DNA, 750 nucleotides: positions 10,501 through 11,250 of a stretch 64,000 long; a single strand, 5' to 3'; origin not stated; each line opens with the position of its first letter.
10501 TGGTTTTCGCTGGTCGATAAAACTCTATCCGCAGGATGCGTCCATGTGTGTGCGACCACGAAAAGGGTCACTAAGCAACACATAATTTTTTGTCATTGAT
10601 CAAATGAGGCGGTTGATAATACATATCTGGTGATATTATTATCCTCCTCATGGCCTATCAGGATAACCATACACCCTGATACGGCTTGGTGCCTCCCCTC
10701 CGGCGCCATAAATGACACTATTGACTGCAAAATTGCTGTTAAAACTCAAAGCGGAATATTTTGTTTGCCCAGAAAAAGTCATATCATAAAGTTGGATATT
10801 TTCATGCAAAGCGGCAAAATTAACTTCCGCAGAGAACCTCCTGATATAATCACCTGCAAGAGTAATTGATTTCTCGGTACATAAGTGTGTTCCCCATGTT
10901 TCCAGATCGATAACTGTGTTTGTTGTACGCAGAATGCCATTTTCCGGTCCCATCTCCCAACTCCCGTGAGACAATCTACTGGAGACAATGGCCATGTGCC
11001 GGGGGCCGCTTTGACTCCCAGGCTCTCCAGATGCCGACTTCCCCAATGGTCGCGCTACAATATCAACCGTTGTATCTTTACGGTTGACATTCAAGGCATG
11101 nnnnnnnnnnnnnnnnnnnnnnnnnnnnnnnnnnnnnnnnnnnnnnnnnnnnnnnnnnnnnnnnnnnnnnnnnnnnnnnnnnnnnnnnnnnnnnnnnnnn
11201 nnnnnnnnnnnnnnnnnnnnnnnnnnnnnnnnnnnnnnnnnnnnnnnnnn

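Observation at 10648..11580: Unassigned C-terminal payload: ~90-aa glycine-zipper segment plus a ~180-aa domain of unknown fold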

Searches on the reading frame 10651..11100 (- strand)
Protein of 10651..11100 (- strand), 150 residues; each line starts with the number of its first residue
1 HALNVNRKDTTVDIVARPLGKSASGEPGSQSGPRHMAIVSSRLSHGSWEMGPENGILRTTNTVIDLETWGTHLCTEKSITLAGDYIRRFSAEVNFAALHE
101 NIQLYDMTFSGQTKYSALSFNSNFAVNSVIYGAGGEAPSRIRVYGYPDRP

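Call 28: search_solved_structures(query=A3, max_evalue=10, show_alignments=3)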
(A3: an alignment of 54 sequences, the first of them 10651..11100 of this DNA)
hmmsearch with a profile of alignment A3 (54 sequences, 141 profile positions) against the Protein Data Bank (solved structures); distinct sequences matched with E-value up to 10: 5.
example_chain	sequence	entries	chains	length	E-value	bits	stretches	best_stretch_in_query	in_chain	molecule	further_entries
2ra1_A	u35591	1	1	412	0.035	17.3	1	78-111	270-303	Surface layer protein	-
4uj6_A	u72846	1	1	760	0.69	13.1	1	78-111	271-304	SURFACE LAYER PROTEIN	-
3s5v_A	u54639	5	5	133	0.71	13.1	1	36-77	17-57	Lectin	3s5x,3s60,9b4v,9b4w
2mwh_A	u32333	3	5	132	0.73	13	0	36-77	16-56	Anti-HIV lectin OAA | Lectin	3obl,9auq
4uic_A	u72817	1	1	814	0.74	13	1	78-111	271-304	SURFACE LAYER PROTEIN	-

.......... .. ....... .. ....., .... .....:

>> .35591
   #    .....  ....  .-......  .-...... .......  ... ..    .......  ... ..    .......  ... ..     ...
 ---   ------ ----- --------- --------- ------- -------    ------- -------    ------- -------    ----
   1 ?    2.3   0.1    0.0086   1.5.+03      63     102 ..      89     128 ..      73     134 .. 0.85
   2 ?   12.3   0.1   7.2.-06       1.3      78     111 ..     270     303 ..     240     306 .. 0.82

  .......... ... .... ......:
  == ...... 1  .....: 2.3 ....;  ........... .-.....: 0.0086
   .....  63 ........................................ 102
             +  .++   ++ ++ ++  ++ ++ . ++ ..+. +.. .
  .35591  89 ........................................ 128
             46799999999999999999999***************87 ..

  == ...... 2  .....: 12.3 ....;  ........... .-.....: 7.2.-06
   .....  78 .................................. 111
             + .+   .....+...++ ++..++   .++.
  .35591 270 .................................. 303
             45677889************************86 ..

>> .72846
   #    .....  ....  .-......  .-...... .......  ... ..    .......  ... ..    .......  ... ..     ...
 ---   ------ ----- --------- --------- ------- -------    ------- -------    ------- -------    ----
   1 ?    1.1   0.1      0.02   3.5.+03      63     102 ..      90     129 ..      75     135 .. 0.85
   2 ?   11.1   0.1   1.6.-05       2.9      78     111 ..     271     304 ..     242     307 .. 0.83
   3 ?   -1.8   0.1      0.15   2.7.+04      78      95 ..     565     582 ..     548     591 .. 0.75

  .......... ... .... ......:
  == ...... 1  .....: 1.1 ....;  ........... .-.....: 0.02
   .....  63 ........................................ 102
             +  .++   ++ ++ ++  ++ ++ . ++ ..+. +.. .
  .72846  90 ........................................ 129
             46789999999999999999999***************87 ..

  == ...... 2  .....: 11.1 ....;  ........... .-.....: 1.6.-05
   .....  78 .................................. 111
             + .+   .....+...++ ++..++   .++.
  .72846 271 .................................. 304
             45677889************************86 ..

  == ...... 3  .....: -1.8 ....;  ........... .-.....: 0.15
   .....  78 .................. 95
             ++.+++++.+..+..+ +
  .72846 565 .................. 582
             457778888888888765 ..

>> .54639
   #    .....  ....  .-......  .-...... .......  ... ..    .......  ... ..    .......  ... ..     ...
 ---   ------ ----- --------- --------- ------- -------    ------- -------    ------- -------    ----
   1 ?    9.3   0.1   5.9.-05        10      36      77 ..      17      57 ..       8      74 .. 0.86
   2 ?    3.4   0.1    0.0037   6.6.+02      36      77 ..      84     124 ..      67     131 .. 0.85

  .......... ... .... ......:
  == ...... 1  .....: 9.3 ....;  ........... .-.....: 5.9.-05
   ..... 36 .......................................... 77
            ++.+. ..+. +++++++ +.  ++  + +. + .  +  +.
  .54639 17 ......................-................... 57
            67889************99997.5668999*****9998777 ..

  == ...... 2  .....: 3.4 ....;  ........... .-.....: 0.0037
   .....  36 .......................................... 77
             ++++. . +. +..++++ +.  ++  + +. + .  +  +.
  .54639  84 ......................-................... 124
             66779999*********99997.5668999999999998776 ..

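Call 31: search_protein_families(library=pfam, alignment_id=A4, max_evalue=1)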
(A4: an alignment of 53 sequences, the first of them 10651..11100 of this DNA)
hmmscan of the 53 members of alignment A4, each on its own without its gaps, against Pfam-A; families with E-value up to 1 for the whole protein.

A. member 1, window:10651-11100:- (150 aa): 0 families

B. families by the number of members that match (of 53 scanned): 14 families
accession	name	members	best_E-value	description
PF05903.20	Peptidase_C97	4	0.001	PPPDE putative peptidase domain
PF10477.14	EIF4E-T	1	0.0057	Nucleocytoplasmic shuttling protein for mRNA cap-binding EIF4E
PF24259.1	DUF7460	1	0.0099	Domain of unknown function (DUF7460)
PF24698.1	DUF7662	1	0.058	Domain of unknown function (DUF7662)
PF21690.3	MJ1010-like_2nd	1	0.08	Uncharacterized ATP-binding protein MJ1010-like, C-terminal domain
PF14655.12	RAB3GAP2_N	1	0.085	Rab3 GTPase-activating protein regulatory subunit N-terminus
PF10887.13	DUF2686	1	0.096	Protein of unknown function (DUF2686)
PF15235.11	GRIN_C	1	0.13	G protein-regulated inducer of neurite outgrowth C-terminus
PF21023.2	DENR_N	1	0.13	DENR, N-terminal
PF04002.20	RadC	1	0.16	RadC-like JAB domain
PF25369.1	SH3_VIII-1_N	1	0.2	Myosin-1-like, N-terminal SH3 domain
PF04491.17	Pox_T4_N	1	0.2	Poxvirus T4 protein, N terminus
PF23459.1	S1_RRP5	1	0.24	RRP5 S1 domain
PF11886.13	TOC159_MAD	1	0.24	Translocase of chloroplast 159/132, membrane anchor domain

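Call 35: predict_structure(alignment_id=A4)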
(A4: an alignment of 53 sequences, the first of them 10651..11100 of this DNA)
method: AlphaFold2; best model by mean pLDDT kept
length: 150 residues; sequences in the alignment: 53
mean_pLDDT: 92.5   pTM: 0.88
mean pLDDT of the five models: 92.5, 92.4, 91.5, 89.8, 89.4
residues with pLDDT >= 90: 128; 70-90: 10; 50-70: 9; < 50: 3
segments of 3 or more residues with pLDDT < 50: 144-146
pLDDT, mean of each block of 10 residues (from residue 1): 93 97 94 95 98 97 98 98 96 98 98 91 94 86 54
secondary structure, 60 per line:
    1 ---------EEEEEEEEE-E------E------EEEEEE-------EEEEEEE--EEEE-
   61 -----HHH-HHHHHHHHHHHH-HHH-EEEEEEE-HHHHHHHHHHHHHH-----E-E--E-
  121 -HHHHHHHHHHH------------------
elements in order: E10-18 E34-39 E47-53 E56-59 H70-81 E87-93 H95-108 H122-132

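Call 38: fold_search(model_id=the predicted structure, library=pdb)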
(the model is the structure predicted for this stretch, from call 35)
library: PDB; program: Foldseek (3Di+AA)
matches with E <= 10: 92; with E <= 0.001: 0
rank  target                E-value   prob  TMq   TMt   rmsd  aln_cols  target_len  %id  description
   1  7zv1_B                1.1e+00  0.13  0.33  0.41   5.9       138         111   10  Crystal Structure of Aichivirus A 2A protein L64M, L109M mutant (released 2023-05-31)
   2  2ntm_D                1.3e+00  0.02  0.16  0.13  12.4       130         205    7  Crystal structure of PurO from Methanothermobacter thermoautotrophicus (released 2007-04-24)
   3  1kuu                  1.4e+00  0.02  0.16  0.13  12.5       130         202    7  CRYSTAL STRUCTURE OF METHANOBACTERIUM THERMOAUTOTROPHICUM CONSERVED PROTEIN MTH1020 REVEALS AN NTN-HYDROLASE FOLD (released 2002-05-29)
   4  8ynd_G                1.7e+00  0.04  0.15  0.07  11.7        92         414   12  ATP-grasp peptide ligase from Streptomyces (released 2025-02-19)
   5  8vck_B                1.7e+00  0.01  0.09  0.09  11.4        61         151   10  Galactose-binding lectin from Mytilus californianus, Isoform 1 (rMcL-1) (released 2024-12-18)
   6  7zv1_A                1.9e+00  0.10  0.34  0.42   6.0       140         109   11  Crystal Structure of Aichivirus A 2A protein L64M, L109M mutant (released 2023-05-31)
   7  8ynd_A                2.1e+00  0.04  0.16  0.07  11.9        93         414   12  ATP-grasp peptide ligase from Streptomyces (released 2025-02-19)
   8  7ce3_A                2.1e+00  0.02  0.13  0.07  13.2        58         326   10  Crystal structure of human IDH3 holoenzyme in APO form. (released 2021-01-06)
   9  3blx_D                2.1e+00  0.02  0.14  0.07  15.5        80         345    9  Yeast Isocitrate Dehydrogenase (Apo Form) (released 2008-02-05)
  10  7zv1_C                2.4e+00  0.08  0.33  0.43   7.0       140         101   11  Crystal Structure of Aichivirus A 2A protein L64M, L109M mutant (released 2023-05-31)
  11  3blx_P                2.4e+00  0.01  0.14  0.08  16.1       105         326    8  Yeast Isocitrate Dehydrogenase (Apo Form) (released 2008-02-05)
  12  3wmv_A                2.4e+00  0.01  0.09  0.09  11.2        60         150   12  The structure of an anti-cancer lectin mytilec with ligand from the mussel Mytilus galloprovincialis (released 2014-12-03)
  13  8ynd_E                2.5e+00  0.03  0.15  0.07  11.8        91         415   11  ATP-grasp peptide ligase from Streptomyces (released 2025-02-19)
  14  6h5t_B                2.7e+00  0.02  0.13  0.20   7.8        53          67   23  Intersectin SH3A short isoform (released 2019-02-27)
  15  5sxp_A                2.7e+00  0.02  0.13  0.22   8.4        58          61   17  STRUCTURAL BASIS FOR THE INTERACTION BETWEEN ITCH PRR AND BETA-PIX (released 2017-03-01)
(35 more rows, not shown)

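Call 44: fold_search(model_id=the predicted structure, library=viral)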
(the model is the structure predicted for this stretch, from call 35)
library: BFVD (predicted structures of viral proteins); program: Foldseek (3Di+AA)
matches with E <= 10: 103; with E <= 0.001: 0
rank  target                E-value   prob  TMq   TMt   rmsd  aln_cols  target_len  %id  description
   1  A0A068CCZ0            1.1e+00  0.11  0.24  0.33   6.0        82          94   10  Uncharacterized protein [Listeria phage LMTA-57]
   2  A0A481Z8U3            1.4e+00  0.06  0.30  0.20  13.1       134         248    7  Uncharacterized protein [Pithovirus LCPAC304]
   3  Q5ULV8                1.4e+00  0.03  0.19  0.28  12.0       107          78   11  Orf6 [Lactobacillus phage LP65]
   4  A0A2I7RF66            1.5e+00  0.04  0.19  0.30   9.3        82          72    8  (no name in the UniProt tables at hand)
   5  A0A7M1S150            1.7e+00  0.03  0.20  0.18  15.1       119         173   12  RanBP2-type domain-containing protein [uncultured phage cr108_1]
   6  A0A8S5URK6            2.3e+00  0.03  0.20  0.14  13.6       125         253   13  Peptidase [Siphoviridae sp. cthae16]
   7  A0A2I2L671            2.5e+00  0.01  0.14  0.06  11.8       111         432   13  Uncharacterized protein [Orpheovirus IHUMI-LCC2]
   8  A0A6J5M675            2.8e+00  0.03  0.21  0.26  11.9       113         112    8  Uncharacterized protein [uncultured Caudovirales phage]
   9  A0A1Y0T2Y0            2.8e+00  0.02  0.13  0.12  11.4        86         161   14  Uncharacterized protein [Pseudomonas phage Noxifer]
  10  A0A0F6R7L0            2.8e+00  0.01  0.11  0.19  10.2        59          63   15  Uncharacterized protein [Sinorhizobium phage phiM9]
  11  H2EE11                2.8e+00  0.01  0.15  0.03  15.9       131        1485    7  Kinesin-like protein [Moumouvirus sp. 'Monve']
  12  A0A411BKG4            3.0e+00  0.02  0.19  0.20   8.3        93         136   15  Uncharacterized protein [Vibrio phage VspSw_1]
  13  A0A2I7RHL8            3.0e+00  0.01  0.14  0.14  10.2       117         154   11  (no name in the UniProt tables at hand)
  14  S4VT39                3.0e+00  0.01  0.11  0.04  10.1        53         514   13  DUF5848 domain-containing protein [Pandoravirus dulcis]
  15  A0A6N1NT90            3.2e+00  0.01  0.14  0.10  30.3       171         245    9  DUF3592 domain-containing protein [Tupanvirus soda lake]
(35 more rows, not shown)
